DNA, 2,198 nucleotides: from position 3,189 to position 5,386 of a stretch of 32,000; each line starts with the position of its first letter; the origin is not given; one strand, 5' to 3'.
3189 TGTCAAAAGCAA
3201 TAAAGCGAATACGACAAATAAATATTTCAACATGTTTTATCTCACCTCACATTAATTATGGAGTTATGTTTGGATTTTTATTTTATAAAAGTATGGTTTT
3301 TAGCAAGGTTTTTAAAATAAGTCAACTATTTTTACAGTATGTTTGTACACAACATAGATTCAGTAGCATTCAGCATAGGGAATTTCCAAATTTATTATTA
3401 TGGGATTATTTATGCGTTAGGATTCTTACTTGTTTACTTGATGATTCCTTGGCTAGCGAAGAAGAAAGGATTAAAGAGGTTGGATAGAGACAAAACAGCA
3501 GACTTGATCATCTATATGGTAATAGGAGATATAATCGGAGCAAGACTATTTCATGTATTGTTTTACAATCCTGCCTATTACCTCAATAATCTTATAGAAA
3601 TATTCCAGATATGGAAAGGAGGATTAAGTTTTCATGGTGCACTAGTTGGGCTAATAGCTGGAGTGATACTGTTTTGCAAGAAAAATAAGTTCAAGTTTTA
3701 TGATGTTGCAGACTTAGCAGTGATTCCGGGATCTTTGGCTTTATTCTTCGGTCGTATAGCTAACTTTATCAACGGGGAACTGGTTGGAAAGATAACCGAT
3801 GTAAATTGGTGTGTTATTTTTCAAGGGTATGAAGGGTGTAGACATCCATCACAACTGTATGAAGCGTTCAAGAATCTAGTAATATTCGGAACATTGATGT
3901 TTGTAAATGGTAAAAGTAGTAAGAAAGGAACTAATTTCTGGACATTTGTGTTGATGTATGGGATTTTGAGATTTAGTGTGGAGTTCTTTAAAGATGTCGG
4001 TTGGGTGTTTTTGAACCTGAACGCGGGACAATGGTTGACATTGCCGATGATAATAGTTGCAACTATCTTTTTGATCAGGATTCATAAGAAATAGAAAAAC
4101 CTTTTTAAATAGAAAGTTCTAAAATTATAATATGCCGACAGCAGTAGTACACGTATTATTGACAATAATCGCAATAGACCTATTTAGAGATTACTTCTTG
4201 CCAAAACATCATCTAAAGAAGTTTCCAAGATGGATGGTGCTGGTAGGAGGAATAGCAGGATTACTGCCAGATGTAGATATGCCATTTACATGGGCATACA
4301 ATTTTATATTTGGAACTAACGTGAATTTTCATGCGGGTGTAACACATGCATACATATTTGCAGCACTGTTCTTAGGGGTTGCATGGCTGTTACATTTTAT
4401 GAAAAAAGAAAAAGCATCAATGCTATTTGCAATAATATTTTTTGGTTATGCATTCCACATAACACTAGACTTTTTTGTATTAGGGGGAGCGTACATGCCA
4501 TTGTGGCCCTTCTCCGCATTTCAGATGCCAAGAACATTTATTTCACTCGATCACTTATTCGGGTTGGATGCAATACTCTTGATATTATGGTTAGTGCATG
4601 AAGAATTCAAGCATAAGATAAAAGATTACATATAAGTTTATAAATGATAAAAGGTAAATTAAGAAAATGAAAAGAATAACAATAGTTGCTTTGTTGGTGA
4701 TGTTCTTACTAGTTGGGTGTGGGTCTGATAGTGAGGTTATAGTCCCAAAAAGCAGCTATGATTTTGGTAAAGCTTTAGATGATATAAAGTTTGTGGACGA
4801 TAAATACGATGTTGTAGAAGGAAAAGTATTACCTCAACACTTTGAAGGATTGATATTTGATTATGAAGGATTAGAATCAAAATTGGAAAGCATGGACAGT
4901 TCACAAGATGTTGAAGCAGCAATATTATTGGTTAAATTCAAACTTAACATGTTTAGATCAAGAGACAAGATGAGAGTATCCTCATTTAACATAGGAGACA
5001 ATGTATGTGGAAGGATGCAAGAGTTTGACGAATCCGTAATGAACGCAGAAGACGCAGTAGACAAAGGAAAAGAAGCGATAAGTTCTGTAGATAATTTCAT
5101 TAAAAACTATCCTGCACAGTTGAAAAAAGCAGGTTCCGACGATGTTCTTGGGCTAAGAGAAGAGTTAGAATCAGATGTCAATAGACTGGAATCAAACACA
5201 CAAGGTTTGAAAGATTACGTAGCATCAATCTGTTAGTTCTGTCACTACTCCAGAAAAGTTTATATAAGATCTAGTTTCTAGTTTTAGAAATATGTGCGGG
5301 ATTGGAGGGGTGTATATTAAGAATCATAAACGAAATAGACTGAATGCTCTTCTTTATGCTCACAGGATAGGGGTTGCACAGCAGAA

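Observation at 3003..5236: Bacterial-type lgt cassette flanked by two lipobox ORFs and a membrane hydrolase, in an archaeal contig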

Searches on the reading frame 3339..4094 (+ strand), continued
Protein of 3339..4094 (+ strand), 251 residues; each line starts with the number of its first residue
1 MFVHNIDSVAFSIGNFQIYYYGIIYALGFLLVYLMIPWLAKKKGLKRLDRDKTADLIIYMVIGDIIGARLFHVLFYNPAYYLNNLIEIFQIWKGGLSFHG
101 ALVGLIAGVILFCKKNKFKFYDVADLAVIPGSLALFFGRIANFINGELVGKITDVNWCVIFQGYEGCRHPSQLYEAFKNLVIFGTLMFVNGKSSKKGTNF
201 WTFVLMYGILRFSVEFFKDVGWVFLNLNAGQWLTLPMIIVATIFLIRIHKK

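Call 90: search_protein_representatives(protein=window:3339-4094:+)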
Query: 251 residues. Proteins with E-value up to 0.001 (for the whole library): 16477; up to 1e-10: 7443; up to 1e-30: 663. The best 150 are listed.
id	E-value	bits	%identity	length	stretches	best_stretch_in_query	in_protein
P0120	1.5e-73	264.0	51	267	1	1-247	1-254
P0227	5.8e-73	262.0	51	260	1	1-250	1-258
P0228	2.6e-65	237.0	49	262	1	1-242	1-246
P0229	1.2e-64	234.8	49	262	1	2-251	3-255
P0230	2.0e-61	224.3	45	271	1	1-247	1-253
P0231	3.4e-61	223.5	48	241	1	8-248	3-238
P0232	4.8e-61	223.0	45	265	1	3-251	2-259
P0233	4.9e-61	223.0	50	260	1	1-251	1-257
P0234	1.2e-59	218.5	45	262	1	1-247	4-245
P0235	2.5e-59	217.4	57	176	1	1-176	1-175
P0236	3.2e-59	217.0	44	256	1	1-251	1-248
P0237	7.0e-58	212.6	44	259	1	1-250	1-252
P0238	8.1e-58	212.4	44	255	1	1-251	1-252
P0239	3.7e-57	210.3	47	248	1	1-247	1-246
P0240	4.5e-57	210.0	44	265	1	1-250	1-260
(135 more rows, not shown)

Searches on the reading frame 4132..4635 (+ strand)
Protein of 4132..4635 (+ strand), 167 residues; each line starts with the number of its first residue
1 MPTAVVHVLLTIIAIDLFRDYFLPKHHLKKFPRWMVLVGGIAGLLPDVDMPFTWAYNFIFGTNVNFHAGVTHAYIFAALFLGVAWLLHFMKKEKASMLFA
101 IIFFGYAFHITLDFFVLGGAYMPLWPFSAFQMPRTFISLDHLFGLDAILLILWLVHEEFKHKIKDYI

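Call 3: search_protein_families(library=pfam, proteins=[window:4132-4635:+], max_evalue=0.01)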
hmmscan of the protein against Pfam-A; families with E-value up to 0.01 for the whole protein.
window:4132-4635:+ (167 aa): 1 family
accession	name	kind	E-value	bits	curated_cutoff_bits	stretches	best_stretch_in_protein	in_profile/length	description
PF04307.19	YdjM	-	1.4e-14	54.4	29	1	5-151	4-145/176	YdjM inner membrane protein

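Call 42: search_protein_families(library=ncbifam, proteins=[window:4132-4635:+], max_evalue=0.01)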
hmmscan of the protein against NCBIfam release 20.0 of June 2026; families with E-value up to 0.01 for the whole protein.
window:4132-4635:+ (167 aa): 0 families

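Call 43: search_solved_structures(query=window:4132-4635:+, max_evalue=1)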
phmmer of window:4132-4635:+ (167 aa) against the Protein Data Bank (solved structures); distinct sequences matched with E-value up to 1: 8.
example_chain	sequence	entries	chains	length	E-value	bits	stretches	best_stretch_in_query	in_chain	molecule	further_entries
3w6m_A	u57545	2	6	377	0.39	14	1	25-64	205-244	458aa long hypothetical endo-1,4-beta-glucanase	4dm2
3vvg_A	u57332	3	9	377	0.39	14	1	25-64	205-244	458aa long hypothetical endo-1,4-beta-glucanase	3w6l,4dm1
3qho_A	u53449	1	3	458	0.42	13.9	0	25-64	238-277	458aa long hypothetical endo-1,4-beta-glucanase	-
3qhm_A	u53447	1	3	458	0.42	13.9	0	25-64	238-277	458aa long hypothetical endo-1,4-beta-glucanase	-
3axx_A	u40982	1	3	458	0.43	13.9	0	25-64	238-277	458aa long hypothetical endo-1,4-beta-glucanase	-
2zum_A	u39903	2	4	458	0.43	13.9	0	25-64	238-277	458aa long hypothetical endo-1,4-beta-glucanase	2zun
3qhn_A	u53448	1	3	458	0.43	13.9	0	25-64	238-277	458aa long hypothetical endo-1,4-beta-glucanase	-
9lip_S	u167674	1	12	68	0.58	13.5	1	38-76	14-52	M-alpha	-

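Call 44: find_homologous_proteins(query=window:4132-4635:+, max_evalue=0.001)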
Query window:4132-4635:+ (167 aa): 45 proteins with E <= 0.001 among 186 candidates.
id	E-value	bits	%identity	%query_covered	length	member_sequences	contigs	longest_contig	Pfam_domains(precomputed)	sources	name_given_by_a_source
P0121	3.6e-106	371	100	100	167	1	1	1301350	PF04307.20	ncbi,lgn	-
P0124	8.0e-81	288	75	100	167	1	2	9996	PF04307.20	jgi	-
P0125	1.8e-77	277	69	100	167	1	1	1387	PF04307.20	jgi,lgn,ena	-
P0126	1.1e-70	255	63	100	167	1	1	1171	PF04307.20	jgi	jgi:membrane-bound metal-dependent hydrolase YbcI (DUF457 family)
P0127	1.2e-55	206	60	100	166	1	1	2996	PF04307.20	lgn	-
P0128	3.1e-52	195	57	100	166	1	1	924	PF04307.20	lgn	-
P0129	3.0e-33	133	45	100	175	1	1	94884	PF04307.20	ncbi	ncbi:MAG: metal-dependent hydrolase [Candidatus Woesearchaeota archaeon]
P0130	6.0e-33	132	45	99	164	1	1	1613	PF04307.20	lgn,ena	-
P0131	1.4e-32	131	49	100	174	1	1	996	PF04307.20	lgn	-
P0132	1.5e-32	131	48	100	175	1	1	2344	PF04307.20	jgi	jgi:membrane-bound metal-dependent hydrolase YbcI (DUF457 family)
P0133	1.7e-32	131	43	100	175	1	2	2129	PF04307.20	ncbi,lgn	-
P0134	4.3e-32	130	48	100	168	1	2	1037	PF04307.20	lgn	-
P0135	1.0e-31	128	45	100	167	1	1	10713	PF04307.20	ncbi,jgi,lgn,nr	ncbi:metal-dependent hydrolase [Candidatus Woesearchaeota archaeon]|nr:metal-dependent hydrolase [Ca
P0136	1.1e-31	128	48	100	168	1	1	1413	PF04307.20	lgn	-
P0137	3.1e-31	127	48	100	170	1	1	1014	PF04307.20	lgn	-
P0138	6.1e-31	126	45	100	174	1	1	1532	PF04307.20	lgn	-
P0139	7.2e-31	126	47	100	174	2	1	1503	PF04307.20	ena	-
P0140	9.7e-31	125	44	100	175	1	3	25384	PF04307.20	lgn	-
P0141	1.1e-30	125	44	100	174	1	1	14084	PF04307.20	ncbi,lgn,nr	ncbi:MAG: metal-dependent hydrolase [Nanoarchaeota archaeon]|nr:metal-dependent hydrolase [Nanoarcha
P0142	2.7e-30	124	45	99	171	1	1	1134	PF04307.20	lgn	-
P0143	3.1e-30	124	47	100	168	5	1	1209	PF04307.20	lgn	-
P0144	5.2e-30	123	43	100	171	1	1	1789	PF04307.20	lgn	-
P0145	8.5e-30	122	47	100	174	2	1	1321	PF04307.20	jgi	-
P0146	1.2e-29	122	39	100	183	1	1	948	PF04307.20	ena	-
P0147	1.4e-29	121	48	100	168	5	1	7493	PF04307.20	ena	-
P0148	9.9e-29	119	49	98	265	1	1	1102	PF04307.20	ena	-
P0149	1.9e-27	114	41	99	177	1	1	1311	PF04307.20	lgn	-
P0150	2.9e-27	114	41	100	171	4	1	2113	PF04307.20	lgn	-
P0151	3.2e-27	114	44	100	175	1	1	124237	PF04307.20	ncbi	-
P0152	3.3e-27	114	42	100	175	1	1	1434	PF04307.20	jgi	jgi:membrane-bound metal-dependent hydrolase YbcI (DUF457 family)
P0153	4.4e-27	113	43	100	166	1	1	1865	PF04307.20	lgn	-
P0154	8.0e-27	112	45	95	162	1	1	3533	PF04307.20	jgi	jgi:membrane-bound metal-dependent hydrolase YbcI (DUF457 family)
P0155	2.1e-26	111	45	100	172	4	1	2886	PF04307.20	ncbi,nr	ncbi:MAG: metal-dependent hydrolase [Candidatus Aenigmarchaeota archaeon]|nr:metal-dependent hydrola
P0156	3.3e-26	110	42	100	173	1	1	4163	PF04307.20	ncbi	ncbi:MAG: metal-dependent hydrolase [Nanoarchaeota archaeon]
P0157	1.0e-25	109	43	100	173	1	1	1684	PF04307.20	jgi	jgi:membrane-bound metal-dependent hydrolase YbcI (DUF457 family)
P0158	1.3e-25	109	43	100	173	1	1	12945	PF04307.20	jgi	-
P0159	2.3e-25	108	44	100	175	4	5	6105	PF04307.20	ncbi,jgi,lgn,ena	-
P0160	4.1e-25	107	42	100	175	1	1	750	PF04307.20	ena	-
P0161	1.2e-24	105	43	100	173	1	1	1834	PF04307.20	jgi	jgi:membrane-bound metal-dependent hydrolase YbcI (DUF457 family)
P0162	7.7e-22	96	38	100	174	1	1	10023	PF04307.20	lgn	-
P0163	6.7e-21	93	40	100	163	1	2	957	PF04307.20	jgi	-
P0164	1.9e-20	92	35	99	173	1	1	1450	PF04307.20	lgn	-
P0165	9.7e-20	89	38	99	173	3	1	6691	PF04307.20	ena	-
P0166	5.1e-16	77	36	99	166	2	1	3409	PF04307.20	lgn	-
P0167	4.1e-15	74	36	99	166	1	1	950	PF04307.20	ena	-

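Call 45: find_encoding_contigs(protein=P0129, flank=5000, max_places=1)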
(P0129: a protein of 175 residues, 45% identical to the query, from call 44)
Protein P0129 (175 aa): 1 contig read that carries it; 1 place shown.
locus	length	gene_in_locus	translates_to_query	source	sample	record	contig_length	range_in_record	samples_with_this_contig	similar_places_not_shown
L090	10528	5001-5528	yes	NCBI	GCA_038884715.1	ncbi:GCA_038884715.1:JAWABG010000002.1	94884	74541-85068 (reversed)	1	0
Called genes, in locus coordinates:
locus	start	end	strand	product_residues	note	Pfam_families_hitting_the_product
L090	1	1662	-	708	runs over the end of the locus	PF11617:Cu-binding_MopE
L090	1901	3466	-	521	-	-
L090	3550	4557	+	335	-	PF04055:Radical_SAM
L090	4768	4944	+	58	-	-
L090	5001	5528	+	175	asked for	PF04307:YdjM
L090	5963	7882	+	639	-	PF08915:tRNA-Thr_ED, PF00587:tRNA-synt_2b, PF03129:HGTP_anticodon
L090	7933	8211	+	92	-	-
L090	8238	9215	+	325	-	PF02932:Neur_chan_memb (weak)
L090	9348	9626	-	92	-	-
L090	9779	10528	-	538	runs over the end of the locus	PF03109:ABC1, PF01163:RIO1 (weak), PF27536:UbiB_helical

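Call 46: find_encoding_contigs(protein=P0151, flank=5000, max_places=1)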
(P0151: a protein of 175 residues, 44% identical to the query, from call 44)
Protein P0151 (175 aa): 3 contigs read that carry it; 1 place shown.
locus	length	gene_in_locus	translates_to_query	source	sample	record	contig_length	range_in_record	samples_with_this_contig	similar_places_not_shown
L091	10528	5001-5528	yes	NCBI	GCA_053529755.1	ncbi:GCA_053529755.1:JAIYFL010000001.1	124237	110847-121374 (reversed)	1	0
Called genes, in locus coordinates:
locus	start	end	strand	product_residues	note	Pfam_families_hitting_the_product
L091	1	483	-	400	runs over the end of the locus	PF00155:Aminotran_1_2 (weak), PF00266:Aminotran_5, PF01041:DegT_DnrJ_EryC1 (weak), PF01212:Beta_elim_lyase (weak), PF01053:Cys_Met_Meta_PP (weak)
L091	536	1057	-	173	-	PF01923:Cob_adeno_trans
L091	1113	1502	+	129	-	-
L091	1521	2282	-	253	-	PF14478:DUF4430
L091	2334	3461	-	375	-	PF02812:ELFV_dehydrog_N, PF00208:ELFV_dehydrog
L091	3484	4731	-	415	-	PF00890:FAD_binding_2 (faint), PF01134:GIDA (weak), PF01266:DAO (faint), PF01494:FAD_binding_3, PF07992:Pyr_redox_2 (weak), PF12831:FAD_oxidored, PF22578:GGR_cat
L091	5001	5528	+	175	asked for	PF04307:YdjM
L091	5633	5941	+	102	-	-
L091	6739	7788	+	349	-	PF01154:HMG_CoA_synt_N (weak), PF08540:HMG_CoA_synt_C (faint), PF08541:ACP_syn_III_C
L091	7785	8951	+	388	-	PF00108:Thiolase_N, PF00109:ketoacyl-synt (weak), PF02803:Thiolase_C, PF22691:Thiolase_C_1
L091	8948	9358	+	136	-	PF12172:zf-ChsH2, PF01796:OB_ChsH2_C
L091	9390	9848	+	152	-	-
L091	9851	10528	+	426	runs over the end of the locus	PF00368:HMG-CoA_red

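Call 47: find_encoding_contigs(protein=P0127, flank=5000, max_places=1)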
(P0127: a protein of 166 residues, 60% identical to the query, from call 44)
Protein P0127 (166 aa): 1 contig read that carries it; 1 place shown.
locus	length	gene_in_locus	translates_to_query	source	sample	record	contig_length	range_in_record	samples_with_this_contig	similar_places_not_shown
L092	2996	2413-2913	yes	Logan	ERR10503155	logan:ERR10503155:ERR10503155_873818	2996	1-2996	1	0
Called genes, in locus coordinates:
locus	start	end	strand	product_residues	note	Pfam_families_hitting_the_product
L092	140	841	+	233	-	PF13620:CarboxypepD_reg (weak), PF28533:DUF8429 (weak), PF24034:DUF7343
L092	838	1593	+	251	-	PF01790:LGT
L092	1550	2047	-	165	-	-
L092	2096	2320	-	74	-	PF13275:S4_2, PF01479:S4 (weak)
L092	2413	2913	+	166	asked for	PF04307:YdjM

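Call 61: predict_structure(alignment_id=A3)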
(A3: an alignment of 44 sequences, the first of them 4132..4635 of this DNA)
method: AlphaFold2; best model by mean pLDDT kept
length: 167 residues; sequences in the alignment: 44
mean_pLDDT: 90.4   pTM: 0.84
mean pLDDT of the five models: 90.4, 90.1, 90.0, 90.0, 89.8
residues with pLDDT >= 90: 114; 70-90: 45; 50-70: 7; < 50: 1
segments of 3 or more residues with pLDDT < 50: none
pLDDT, mean of each block of 10 residues (from residue 1): 83 94 92 94 95 95 91 96 98 97 97 87 91 86 90 84 57
secondary structure, 60 per line:
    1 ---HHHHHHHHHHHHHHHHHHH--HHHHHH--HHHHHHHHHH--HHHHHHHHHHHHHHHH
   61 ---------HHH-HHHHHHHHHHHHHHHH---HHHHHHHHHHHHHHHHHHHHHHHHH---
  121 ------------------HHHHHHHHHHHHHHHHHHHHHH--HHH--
elements in order: H4-22 H25-30 H33-42 H45-60 H74-89 H93-117 H139-160

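Call 64: fold_search(model_id=the predicted structure, library=pdb)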
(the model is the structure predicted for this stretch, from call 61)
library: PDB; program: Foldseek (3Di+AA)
matches with E <= 10: 153; with E <= 0.001: 0
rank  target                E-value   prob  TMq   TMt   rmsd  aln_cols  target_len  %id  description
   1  9jou_A                1.0e+00  0.23  0.24  0.19  13.4       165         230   16  Cryo-EM structure of the zeaxanthin-bound light-driven proton pumping rhodopsin, NM-R1 (released 2025-07-30)
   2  3pbl_B                1.3e+00  0.15  0.25  0.13  13.5       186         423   12  Structure of the human dopamine D3 receptor in complex with eticlopride (released 2010-11-03)
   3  7f83_A                1.4e+00  0.12  0.22  0.14  15.2       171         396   15  Crystal Structure of a receptor in Complex with inverse agonist (released 2022-01-19)
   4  7trk_R                1.6e+00  0.15  0.29  0.20  13.2       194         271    9  Human M4 muscarinic acetylcholine receptor complex with Gi1 and the agonist iperoxo (released 2023-05-17)
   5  4mqt_A                1.8e+00  0.16  0.31  0.22  12.7       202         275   12  Structure of active human M2 muscarinic acetylcholine receptor bound to the agonist iperoxo and allosteric modulator L (released 2013-11-27)
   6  4u16_A                1.9e+00  0.12  0.28  0.16  13.4       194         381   12  M3-mT4L receptor bound to NMS (released 2014-11-26)
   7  8zme_R                1.9e+00  0.08  0.19  0.14  15.5       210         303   12  Protease-activated receptor-2 (PAR2)/miniG13 complex (released 2025-05-28)
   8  6k41_R                2.3e+00  0.10  0.19  0.17  10.2       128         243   17  cryo-EM structure of alpha2BAR-GoA complex (released 2020-04-15)
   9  7vuy_R                2.5e+00  0.12  0.27  0.20  13.4       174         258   10  Cryo-EM structure of pseudoallergen receptor MRGPRX2 complex with PAMP-12. state1 (released 2021-12-01)
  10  7trp_R                2.8e+00  0.13  0.31  0.22  14.2       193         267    9  Human M4 muscarinic acetylcholine receptor complex with Gi1 and the agonist iperoxo and positive allosteric modulator  (released 2023-05-17)
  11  7x1u_A                2.8e+00  0.09  0.27  0.19  14.8       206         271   13  Structure of Thyrotropin-Releasing Hormone Receptor bound with an Endogenous Peptide Agonist TRH. (released 2022-08-31)
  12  7wxu_R                2.9e+00  0.09  0.27  0.18  13.0       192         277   14  GPR110/Gq complex (released 2022-09-28)
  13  9odl_R                2.9e+00  0.08  0.21  0.15  14.2       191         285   12  Structure of the MOR/Gi/Mitragynine Pseudoindoxil Complex, GTP-bound G-ACT-3 (released 2026-01-07)
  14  7trq_R                3.1e+00  0.11  0.30  0.21  13.3       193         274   11  Human M4 muscarinic acetylcholine receptor complex with Gi1 and the agonist iperoxo and positive allosteric modulator  (released 2023-05-17)
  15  3uon                  3.1e+00  0.10  0.28  0.14  13.5       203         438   12  Structure of the human M2 muscarinic acetylcholine receptor bound to an antagonist (released 2012-02-01)
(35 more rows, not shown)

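Call 71: find_related_loci(query=A3, collection=metagenome_contigs, flank=5000)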
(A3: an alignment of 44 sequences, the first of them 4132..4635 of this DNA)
Query A3 (167 aa) in metagenome_contigs; peptide patterns used: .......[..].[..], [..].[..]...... (x = any residue, [..] = any of these).
600 stretches matched a pattern (row limit reached: there are more); 199 encode a relative of the query (tblastn E <= 1e-3); the best 80 are kept; 80 distinct loci.
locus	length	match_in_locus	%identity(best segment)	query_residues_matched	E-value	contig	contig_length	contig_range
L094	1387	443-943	69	1-167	6e-72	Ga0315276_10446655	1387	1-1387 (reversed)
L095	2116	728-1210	46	1-167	2e-39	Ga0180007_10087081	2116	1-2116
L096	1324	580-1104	45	1-167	1e-40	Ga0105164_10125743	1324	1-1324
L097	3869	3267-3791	44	1-167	9e-39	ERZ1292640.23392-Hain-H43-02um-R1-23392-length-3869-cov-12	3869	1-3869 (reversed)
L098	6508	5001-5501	46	1-167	2e-37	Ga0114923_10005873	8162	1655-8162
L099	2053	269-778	47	1-167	2e-37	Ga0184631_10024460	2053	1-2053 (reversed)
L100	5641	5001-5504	48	1-167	3e-37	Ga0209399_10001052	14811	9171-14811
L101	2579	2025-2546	43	1-166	3e-37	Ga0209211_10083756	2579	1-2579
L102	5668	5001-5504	47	1-167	2e-37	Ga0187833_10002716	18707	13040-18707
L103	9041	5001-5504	48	1-167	3e-37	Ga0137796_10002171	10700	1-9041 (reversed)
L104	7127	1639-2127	49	1-167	3e-37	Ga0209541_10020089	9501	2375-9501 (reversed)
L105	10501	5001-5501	47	1-167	3e-37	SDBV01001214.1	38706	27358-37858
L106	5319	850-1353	48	1-167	3e-37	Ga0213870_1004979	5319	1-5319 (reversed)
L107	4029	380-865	41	1-166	4e-37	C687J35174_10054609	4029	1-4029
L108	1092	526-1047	47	1-167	2e-38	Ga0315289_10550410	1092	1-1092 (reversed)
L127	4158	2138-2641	46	1-167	2e-34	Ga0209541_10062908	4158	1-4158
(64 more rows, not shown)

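Call 88: search_protein_families(library=pfam, proteins=[L127:208-1986:+], max_evalue=0.0001)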
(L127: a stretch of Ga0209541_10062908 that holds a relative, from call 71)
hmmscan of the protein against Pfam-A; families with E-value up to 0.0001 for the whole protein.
L127:208-1986:+ (592 aa): 5 families
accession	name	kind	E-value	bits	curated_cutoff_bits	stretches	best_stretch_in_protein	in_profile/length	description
PF03109.22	ABC1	-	9.2e-81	271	22.9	1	130-373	1-241/244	ABC1 atypical kinase-like domain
PF01163.29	RIO1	-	1.2e-07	32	22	1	174-344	1-149/187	RIO domain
PF06176.17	WaaY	-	1e-05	25.7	20.3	1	271-343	114-178/229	Lipopolysaccharide core biosynthesis protein (WaaY)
PF00069.31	Pkinase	-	3.6e-05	23.7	31.7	0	261-352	60-151/263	Protein kinase domain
PF01636.29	APH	-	3.8e-05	24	23.2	0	318-348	168-199/239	Phosphotransferase enzyme family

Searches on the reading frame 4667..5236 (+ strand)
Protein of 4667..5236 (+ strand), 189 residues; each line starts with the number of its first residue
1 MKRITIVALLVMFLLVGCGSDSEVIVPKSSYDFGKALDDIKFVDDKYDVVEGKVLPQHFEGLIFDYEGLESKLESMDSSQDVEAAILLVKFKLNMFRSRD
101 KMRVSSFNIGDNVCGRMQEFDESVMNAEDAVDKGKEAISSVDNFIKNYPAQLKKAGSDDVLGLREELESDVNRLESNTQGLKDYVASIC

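Call 3: search_protein_families(library=pfam, proteins=[window:4667-5236:+], max_evalue=0.01)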
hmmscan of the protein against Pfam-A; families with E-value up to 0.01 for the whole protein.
window:4667-5236:+ (189 aa): 0 families

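Call 42: search_protein_families(library=ncbifam, proteins=[window:4667-5236:+], max_evalue=0.01)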
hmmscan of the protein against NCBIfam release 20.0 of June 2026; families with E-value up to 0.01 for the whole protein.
window:4667-5236:+ (189 aa): 2 families
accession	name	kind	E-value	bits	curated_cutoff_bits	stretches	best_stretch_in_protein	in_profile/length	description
NF047408.1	SA0632_fam_LP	equivalog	0.00013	21.6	70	0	1-23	1-23/68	SA0632 family lipoprotein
TIGR03302.1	OM_YfiO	subfamily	0.0072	15.8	81.4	0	4-31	3-24/239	outer membrane protein assembly factor BamD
